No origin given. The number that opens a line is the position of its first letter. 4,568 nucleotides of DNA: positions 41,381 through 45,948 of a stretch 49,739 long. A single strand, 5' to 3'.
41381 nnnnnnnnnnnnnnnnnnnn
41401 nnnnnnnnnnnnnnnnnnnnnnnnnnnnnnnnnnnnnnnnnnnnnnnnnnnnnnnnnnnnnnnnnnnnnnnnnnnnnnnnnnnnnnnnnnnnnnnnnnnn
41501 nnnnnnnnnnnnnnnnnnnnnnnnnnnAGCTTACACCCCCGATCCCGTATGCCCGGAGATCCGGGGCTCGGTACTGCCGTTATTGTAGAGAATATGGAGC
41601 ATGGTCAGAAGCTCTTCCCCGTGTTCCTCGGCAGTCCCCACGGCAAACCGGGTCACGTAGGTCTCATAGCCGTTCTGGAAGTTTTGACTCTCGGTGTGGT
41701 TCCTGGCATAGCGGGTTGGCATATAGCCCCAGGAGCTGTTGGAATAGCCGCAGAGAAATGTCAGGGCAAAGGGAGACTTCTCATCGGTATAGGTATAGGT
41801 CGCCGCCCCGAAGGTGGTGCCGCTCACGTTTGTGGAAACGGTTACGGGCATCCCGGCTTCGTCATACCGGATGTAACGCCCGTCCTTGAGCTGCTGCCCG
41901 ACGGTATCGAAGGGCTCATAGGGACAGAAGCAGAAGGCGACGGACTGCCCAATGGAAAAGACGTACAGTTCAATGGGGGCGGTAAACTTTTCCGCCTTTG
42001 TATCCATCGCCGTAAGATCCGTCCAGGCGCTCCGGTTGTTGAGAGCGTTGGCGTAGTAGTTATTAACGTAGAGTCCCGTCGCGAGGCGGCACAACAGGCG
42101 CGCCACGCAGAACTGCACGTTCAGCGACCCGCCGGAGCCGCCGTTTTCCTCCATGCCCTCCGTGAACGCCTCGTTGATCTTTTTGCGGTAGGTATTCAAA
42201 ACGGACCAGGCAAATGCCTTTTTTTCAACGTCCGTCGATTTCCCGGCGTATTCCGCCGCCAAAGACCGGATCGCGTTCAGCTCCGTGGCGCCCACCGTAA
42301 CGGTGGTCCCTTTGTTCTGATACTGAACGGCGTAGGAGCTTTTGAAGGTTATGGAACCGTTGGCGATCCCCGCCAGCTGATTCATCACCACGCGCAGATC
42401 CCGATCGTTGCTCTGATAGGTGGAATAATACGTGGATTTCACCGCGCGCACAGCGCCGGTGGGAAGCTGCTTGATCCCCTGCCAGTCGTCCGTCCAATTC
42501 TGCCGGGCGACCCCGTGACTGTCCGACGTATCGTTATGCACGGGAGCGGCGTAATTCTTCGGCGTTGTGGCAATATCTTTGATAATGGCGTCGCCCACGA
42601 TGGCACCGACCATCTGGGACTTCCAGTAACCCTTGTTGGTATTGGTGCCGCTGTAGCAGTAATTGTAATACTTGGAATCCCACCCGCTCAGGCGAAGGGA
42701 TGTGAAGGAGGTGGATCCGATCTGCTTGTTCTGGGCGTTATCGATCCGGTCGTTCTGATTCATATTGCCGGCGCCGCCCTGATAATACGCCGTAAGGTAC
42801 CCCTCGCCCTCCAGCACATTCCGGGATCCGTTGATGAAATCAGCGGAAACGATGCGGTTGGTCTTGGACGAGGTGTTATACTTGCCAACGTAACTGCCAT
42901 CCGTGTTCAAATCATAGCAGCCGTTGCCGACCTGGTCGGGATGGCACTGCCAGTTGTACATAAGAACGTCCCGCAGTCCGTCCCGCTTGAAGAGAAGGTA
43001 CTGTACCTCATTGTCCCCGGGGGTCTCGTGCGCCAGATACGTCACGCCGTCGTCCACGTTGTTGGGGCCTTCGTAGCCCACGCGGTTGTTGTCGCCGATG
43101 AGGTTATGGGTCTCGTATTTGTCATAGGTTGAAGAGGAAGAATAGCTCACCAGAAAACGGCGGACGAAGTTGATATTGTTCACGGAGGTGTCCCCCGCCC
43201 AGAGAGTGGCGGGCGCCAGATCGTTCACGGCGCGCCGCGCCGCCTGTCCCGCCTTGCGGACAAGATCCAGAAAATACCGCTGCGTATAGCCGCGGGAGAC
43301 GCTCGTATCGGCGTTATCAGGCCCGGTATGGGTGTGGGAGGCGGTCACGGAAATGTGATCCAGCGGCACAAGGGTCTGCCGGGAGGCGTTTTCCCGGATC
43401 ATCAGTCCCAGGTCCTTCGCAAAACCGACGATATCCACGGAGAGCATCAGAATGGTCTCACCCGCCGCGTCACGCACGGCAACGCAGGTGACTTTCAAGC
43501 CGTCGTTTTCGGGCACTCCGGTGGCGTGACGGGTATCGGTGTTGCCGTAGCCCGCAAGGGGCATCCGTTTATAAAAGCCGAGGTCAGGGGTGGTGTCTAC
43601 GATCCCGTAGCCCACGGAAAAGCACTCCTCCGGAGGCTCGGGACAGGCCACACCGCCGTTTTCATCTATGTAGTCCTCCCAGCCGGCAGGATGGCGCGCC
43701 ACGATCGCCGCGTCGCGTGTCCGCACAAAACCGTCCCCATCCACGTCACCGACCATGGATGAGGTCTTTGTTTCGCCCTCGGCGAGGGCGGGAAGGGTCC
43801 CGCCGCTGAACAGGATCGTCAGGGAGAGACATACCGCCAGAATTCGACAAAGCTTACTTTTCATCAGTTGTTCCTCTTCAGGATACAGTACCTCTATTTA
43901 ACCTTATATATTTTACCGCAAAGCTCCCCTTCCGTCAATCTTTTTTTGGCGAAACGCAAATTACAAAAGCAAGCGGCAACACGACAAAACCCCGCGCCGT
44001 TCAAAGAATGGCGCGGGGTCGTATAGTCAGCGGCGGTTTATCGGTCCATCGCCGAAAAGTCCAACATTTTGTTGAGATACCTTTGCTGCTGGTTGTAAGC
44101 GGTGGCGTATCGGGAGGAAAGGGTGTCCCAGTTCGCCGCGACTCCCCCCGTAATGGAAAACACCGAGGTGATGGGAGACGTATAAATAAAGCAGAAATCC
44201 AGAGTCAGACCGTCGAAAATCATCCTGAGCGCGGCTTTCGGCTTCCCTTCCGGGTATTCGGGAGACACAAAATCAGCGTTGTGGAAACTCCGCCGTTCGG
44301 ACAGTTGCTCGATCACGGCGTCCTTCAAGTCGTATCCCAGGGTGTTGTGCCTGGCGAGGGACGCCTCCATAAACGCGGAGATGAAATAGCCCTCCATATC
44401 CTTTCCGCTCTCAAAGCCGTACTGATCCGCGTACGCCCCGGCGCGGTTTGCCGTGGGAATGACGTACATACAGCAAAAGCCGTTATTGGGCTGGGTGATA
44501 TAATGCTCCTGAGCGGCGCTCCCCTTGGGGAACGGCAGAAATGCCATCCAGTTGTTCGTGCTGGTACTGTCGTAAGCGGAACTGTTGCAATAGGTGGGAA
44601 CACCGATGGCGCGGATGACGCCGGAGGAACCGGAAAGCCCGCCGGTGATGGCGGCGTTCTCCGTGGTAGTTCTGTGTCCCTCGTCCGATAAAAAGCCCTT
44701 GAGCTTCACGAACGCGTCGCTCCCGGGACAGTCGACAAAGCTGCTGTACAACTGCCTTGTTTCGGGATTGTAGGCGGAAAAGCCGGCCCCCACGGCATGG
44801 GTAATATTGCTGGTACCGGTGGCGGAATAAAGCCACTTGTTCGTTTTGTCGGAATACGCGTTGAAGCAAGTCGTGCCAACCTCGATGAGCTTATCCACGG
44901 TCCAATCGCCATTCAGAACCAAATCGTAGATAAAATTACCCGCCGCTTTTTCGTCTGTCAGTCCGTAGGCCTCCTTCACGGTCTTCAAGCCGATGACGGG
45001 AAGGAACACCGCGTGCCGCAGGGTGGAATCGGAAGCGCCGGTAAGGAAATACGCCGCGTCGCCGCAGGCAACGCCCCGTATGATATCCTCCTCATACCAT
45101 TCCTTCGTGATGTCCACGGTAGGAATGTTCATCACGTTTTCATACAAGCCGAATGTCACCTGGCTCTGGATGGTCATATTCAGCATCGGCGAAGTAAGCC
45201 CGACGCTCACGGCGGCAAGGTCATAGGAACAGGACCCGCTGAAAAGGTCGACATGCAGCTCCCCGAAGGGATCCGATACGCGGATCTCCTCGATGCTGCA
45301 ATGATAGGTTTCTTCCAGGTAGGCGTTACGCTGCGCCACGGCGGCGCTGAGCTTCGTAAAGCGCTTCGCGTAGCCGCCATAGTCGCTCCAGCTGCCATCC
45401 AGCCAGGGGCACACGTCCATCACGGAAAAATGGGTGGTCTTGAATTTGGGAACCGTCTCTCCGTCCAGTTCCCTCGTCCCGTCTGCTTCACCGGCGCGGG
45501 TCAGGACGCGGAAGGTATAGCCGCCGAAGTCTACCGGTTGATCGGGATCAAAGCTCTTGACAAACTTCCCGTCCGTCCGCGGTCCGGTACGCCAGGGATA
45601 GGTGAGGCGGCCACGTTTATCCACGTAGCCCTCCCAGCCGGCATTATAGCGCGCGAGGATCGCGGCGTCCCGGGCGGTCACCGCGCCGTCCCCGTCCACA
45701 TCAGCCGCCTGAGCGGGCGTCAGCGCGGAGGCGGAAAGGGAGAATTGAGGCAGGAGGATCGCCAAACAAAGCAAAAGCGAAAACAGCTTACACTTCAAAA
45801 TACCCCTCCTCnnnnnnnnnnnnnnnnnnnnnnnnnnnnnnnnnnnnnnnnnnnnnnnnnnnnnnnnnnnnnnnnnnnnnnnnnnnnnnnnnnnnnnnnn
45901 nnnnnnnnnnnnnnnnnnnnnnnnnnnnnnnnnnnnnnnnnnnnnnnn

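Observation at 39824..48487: Tandemly duplicated secreted cassette pairing a ceramidase-like Zn hydrolase with an orphan solute-binding-protein-like partner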

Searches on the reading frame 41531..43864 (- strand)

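Call 3: search_protein_families(library=pfam, proteins=[window:41531-43864:-], max_evalue=1)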
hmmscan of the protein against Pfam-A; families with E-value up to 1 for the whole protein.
window:41531-43864:- (777 aa): 2 families
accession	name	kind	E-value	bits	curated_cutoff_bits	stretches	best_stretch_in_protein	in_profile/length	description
PF14910.11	MMS22L_N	-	0.037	12.9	27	1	499-569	542-615/708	S-phase genomic integrity recombination mediator, N-terminal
PF00404.24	Dockerin_1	-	0.038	14.6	22.9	1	39-58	2-21/57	Dockerin type I domain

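Call 4: search_protein_families(library=ncbifam, proteins=[window:41531-43864:-], max_evalue=1)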
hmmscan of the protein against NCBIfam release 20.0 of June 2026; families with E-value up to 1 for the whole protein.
window:41531-43864:- (777 aa): 0 families

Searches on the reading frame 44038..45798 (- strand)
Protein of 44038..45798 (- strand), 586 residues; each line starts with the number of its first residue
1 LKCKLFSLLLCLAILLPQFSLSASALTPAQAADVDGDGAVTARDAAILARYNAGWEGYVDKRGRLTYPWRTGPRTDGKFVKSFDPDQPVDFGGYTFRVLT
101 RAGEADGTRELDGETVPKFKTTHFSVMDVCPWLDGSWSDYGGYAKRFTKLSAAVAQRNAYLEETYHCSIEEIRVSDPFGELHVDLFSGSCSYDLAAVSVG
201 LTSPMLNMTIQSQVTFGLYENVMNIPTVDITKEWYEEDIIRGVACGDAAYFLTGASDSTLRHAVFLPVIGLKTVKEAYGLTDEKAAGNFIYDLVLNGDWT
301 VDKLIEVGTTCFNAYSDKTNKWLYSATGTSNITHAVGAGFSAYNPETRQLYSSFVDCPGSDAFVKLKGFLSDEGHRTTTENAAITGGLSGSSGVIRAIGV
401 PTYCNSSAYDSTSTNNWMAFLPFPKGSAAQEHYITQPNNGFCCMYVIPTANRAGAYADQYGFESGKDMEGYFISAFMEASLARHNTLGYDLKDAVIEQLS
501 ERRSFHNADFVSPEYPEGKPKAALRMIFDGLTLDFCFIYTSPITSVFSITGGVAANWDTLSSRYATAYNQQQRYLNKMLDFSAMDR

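Call 3: search_protein_families(library=pfam, proteins=[window:44038-45798:-], max_evalue=1)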
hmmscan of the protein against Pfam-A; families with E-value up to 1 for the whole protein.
window:44038-45798:- (586 aa): 1 family
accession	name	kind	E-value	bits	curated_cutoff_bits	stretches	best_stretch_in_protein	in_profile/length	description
PF00404.24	Dockerin_1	-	2.2e-05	25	22.9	1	27-51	31-55/57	Dockerin type I domain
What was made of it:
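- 44038..45798 (-): SBP-like-2: secreted 586-aa divergent solute-binding-fold protein with a TTG start and an N-terminal half-dockerin module (45595..45705). Matches Dockerin_1 HMM positions 31-55, at 25.0 bits (call 3).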

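Call 4: search_protein_families(library=ncbifam, proteins=[window:44038-45798:-], max_evalue=1)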
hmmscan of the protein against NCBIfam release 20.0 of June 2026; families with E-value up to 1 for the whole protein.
window:44038-45798:- (586 aa): 0 families
